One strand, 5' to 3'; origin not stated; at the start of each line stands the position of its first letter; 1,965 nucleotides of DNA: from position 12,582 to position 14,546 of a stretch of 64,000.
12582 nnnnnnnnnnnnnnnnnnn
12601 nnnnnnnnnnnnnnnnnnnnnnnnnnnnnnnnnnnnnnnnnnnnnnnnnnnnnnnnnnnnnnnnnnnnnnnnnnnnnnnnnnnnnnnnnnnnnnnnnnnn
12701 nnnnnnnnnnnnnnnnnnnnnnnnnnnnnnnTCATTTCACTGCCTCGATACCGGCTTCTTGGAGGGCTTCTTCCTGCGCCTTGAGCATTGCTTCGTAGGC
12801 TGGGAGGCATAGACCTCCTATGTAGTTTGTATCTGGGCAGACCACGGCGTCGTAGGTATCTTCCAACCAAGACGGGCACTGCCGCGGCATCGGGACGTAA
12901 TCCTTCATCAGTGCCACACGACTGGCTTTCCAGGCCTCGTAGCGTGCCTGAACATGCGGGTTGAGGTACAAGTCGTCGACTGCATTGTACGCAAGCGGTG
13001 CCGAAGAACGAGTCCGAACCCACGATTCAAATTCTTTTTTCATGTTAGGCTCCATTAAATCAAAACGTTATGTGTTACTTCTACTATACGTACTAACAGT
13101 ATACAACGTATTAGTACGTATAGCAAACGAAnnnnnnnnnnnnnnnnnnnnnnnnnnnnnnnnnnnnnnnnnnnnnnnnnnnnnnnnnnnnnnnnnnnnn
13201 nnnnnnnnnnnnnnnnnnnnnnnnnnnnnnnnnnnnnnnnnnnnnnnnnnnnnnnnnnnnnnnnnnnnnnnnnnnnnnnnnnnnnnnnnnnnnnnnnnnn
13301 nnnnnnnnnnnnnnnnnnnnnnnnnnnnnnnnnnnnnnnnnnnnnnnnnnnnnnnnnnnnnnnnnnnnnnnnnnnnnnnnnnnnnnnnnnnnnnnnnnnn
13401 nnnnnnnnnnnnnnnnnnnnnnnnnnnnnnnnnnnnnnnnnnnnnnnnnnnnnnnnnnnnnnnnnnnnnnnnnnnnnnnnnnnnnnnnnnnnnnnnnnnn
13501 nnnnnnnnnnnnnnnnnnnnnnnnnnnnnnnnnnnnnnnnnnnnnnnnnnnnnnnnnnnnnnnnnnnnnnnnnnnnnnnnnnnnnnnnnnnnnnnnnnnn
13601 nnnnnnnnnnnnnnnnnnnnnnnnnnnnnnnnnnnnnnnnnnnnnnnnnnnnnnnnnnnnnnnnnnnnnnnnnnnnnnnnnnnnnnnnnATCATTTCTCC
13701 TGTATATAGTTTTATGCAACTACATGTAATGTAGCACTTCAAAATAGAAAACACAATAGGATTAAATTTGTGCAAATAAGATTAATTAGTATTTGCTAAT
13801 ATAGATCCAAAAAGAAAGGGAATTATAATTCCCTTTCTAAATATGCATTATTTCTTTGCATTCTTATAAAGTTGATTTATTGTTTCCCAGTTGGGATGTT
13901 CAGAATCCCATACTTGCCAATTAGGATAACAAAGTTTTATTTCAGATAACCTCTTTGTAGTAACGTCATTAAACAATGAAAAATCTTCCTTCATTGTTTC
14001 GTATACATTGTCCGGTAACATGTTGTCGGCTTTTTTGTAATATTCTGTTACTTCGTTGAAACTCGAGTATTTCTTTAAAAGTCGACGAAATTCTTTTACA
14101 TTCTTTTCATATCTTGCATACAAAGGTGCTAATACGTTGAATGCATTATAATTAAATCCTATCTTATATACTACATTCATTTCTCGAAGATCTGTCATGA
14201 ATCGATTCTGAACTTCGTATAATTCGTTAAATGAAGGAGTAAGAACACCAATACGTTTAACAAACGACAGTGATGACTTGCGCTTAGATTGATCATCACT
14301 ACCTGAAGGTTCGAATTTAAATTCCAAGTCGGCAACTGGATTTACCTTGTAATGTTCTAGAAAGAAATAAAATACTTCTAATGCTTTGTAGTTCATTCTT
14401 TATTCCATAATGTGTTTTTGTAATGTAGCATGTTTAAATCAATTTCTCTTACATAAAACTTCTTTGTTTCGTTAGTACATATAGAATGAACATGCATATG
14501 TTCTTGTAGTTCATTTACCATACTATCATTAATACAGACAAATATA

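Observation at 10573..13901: A 3.2-kb GC-rich island bounded by a 55-bp direct repeat of a gene 3' end, a likely recombination scar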

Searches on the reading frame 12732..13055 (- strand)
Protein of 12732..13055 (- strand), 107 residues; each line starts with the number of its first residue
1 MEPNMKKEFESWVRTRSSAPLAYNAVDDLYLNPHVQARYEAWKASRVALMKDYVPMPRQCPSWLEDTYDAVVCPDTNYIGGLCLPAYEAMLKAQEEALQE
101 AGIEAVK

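Call 18: search_protein_families(library=pfam, proteins=[window:12732-13055:-], max_evalue=0.01)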
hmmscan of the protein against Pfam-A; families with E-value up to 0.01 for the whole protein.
window:12732-13055:- (107 aa): 0 families

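Call 19: search_protein_families(library=phrogs, proteins=[window:12732-13055:-], max_evalue=0.001)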
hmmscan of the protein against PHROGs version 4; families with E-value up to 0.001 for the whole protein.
window:12732-13055:- (107 aa): 1 family
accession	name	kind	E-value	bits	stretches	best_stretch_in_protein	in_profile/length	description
phrog_343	-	unknown function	2e-09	38.3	1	1-104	35-122/135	-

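Call 43: search_protein_families(library=ncbifam, proteins=[window:12732-13043:-], max_evalue=0.01)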
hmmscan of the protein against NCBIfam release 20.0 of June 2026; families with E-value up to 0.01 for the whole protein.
window:12732-13043:- (103 aa): 0 families

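Call 61: search_protein_families(library=pfam, proteins=[window:12732-13043:-], max_evalue=0.01)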
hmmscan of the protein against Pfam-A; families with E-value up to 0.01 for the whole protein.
window:12732-13043:- (103 aa): 0 families

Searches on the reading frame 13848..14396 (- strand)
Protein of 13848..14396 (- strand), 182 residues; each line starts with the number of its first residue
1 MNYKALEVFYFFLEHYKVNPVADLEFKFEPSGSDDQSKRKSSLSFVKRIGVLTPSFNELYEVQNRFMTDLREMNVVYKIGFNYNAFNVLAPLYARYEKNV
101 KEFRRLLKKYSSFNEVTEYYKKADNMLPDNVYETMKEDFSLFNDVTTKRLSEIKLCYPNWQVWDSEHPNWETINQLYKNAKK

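Call 18: search_protein_families(library=pfam, proteins=[window:13848-14396:-], max_evalue=0.01)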
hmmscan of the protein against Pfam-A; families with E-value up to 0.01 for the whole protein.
window:13848-14396:- (182 aa): 0 families

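Call 19: search_protein_families(library=phrogs, proteins=[window:13848-14396:-], max_evalue=0.001)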
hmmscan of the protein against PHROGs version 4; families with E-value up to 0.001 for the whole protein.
window:13848-14396:- (182 aa): 0 families

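Call 30: find_related_loci(query=window:13848-14396:-, collection=viral_contigs, flank=8000)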
Query window:13848-14396:- (182 aa) in viral_contigs; peptide patterns used: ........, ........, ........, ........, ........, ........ (x = any residue, [..] = any of these).
7 stretches matched a pattern, but none encodes a relative of the query by tblastn (E <= 1e-3).

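Call 43: search_protein_families(library=ncbifam, proteins=[window:13848-14396:-], max_evalue=0.01)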
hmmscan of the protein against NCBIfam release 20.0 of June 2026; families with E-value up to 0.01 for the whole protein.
window:13848-14396:- (182 aa): 0 families

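Call 57: search_dna_similar(query=window:13848-14396:-, collection=phages, mode=protein, max_evalue=0.01, max_rows=30)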
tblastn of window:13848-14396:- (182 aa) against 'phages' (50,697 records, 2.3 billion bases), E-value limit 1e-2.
Records with a match: 10; places in all: 11; records where one place covers at least 80% of the query: 10.
Best place of each record, by identity: >=99% 3; 95-99% 7.
By first word of the organism name: Pseudomonas 10.
By host as written in the record: Pseudomonas aeruginosa PAO1 5; - 3; Pseudomonas aeruginosa 2.
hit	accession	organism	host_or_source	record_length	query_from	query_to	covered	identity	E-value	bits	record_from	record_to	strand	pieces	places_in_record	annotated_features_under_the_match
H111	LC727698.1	Pseudomonas phage sp. 30-3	Pseudomonas aeruginosa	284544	1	182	100%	100.0%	5e-118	372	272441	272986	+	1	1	hypothetical protein (x2)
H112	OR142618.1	Pseudomonas phage Callisto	Pseudomonas aeruginosa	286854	1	182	100%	100.0%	5e-118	372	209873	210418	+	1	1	hypothetical protein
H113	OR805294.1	Pseudomonas phage Ettore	Pseudomonas aeruginosa PAO1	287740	1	182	100%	99.5%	2e-117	370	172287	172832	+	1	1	hypothetical protein (x2)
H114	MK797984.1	Pseudomonas phage vB_PaeM_PA5oct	-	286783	1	182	100%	98.9%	2e-117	370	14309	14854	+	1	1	LTR region found with double sequencing coverage, indicating a ... | hypothetical protein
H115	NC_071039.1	Pseudomonas phage vB_PaeM_PA5oct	-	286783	1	182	100%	98.9%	2e-117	370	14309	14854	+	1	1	LTR region found with double sequencing coverage, indicating a ... | hypothetical protein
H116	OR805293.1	Pseudomonas phage Deifobo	Pseudomonas aeruginosa PAO1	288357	1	182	100%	98.9%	9e-117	369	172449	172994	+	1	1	hypothetical protein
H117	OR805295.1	Pseudomonas phage Paride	Pseudomonas aeruginosa PAO1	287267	1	182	100%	98.4%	3e-116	367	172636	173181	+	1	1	hypothetical protein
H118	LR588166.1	Pseudomonas phage vB_PaeM_MIJ3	-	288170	1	182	100%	98.4%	1e-115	366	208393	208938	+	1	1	hypothetical protein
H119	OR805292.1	Pseudomonas phage Cassandra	Pseudomonas aeruginosa PAO1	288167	1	182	100%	97.3%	7e-114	360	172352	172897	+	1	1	hypothetical protein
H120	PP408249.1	Pseudomonas phage vB_Pa-PAC2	Pseudomonas aeruginosa PAO1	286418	1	182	100%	96.2%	4e-93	364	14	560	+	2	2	hypothetical protein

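Call 58: find_encoding_contigs(protein=window:13848-14396:-, flank=6000, max_places=10)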
Protein window:13848-14396:- (182 aa): 10 contigs read that carry it; 10 places shown.
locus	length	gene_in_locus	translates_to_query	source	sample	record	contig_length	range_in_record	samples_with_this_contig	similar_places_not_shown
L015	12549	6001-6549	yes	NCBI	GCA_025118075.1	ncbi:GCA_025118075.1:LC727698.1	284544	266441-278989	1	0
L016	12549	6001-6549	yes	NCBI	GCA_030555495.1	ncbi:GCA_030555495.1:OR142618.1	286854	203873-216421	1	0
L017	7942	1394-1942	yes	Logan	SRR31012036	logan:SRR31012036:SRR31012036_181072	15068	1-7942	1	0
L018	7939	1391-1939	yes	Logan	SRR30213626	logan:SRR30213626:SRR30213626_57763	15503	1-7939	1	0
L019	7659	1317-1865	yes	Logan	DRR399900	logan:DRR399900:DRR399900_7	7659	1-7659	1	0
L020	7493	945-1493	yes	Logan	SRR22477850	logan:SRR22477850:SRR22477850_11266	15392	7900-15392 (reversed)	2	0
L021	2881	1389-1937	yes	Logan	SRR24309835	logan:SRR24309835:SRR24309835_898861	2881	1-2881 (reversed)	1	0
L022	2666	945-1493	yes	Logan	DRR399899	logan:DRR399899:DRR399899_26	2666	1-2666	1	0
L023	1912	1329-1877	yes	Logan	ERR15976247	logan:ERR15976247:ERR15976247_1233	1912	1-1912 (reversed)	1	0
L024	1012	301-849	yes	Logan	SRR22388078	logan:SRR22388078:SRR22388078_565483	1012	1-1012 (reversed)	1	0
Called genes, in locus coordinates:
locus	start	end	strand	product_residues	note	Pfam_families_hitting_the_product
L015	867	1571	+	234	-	-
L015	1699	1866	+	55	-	-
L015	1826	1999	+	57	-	-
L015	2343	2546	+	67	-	-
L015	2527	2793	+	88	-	-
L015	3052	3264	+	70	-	-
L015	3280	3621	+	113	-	-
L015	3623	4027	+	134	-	-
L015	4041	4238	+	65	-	-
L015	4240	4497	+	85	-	-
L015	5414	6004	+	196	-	-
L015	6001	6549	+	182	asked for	-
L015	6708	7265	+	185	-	-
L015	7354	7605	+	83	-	PF26207:Phage_phiTE_015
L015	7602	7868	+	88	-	-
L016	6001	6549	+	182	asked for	-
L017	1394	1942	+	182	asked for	-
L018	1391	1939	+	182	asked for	-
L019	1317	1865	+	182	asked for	-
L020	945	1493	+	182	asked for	-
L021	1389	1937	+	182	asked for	-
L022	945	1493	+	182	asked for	-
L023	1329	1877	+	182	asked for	-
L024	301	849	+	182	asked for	-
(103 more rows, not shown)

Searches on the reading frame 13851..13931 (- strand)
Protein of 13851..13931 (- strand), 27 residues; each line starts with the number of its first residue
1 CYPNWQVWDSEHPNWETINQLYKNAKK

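Call 40: search_dna_similar(query=window:13851-13931:-, collection=phages, mode=protein, max_evalue=10, max_rows=40)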
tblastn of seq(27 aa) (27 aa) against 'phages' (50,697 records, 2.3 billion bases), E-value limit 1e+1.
Records with a match: 10; places in all: 13; records where one place covers at least 80% of the query: 10.
Best place of each record, by identity: >=99% 7; 95-99% 3.
By first word of the organism name: Pseudomonas 10.
By host as written in the record: Pseudomonas aeruginosa PAO1 5; - 3; Pseudomonas aeruginosa 2.
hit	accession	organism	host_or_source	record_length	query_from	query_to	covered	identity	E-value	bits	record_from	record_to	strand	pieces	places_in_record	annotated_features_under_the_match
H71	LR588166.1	Pseudomonas phage vB_PaeM_MIJ3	-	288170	1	27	100%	100.0%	6e-13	64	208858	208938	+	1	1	hypothetical protein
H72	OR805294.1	Pseudomonas phage Ettore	Pseudomonas aeruginosa PAO1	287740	1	27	100%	100.0%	6e-13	64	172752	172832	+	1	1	hypothetical protein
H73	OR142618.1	Pseudomonas phage Callisto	Pseudomonas aeruginosa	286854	1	27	100%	100.0%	6e-13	64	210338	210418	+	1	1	hypothetical protein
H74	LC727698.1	Pseudomonas phage sp. 30-3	Pseudomonas aeruginosa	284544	1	27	100%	100.0%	6e-13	64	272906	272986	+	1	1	hypothetical protein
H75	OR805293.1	Pseudomonas phage Deifobo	Pseudomonas aeruginosa PAO1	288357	1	27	100%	100.0%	7e-13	64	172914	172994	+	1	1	hypothetical protein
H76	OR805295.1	Pseudomonas phage Paride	Pseudomonas aeruginosa PAO1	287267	1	27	100%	100.0%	7e-13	64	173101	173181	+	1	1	hypothetical protein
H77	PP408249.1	Pseudomonas phage vB_Pa-PAC2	Pseudomonas aeruginosa PAO1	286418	1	27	100%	100.0%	2e-11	60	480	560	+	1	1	hypothetical protein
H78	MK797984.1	Pseudomonas phage vB_PaeM_PA5oct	-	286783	1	27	100%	96.3%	1e-12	64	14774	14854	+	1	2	LTR region found with double sequencing coverage, indicating a ... | hypothetical protein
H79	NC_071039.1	Pseudomonas phage vB_PaeM_PA5oct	-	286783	1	27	100%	96.3%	1e-12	64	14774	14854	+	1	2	LTR region found with double sequencing coverage, indicating a ... | hypothetical protein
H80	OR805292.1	Pseudomonas phage Cassandra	Pseudomonas aeruginosa PAO1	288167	1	27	100%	96.3%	5e-12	62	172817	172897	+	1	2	hypothetical protein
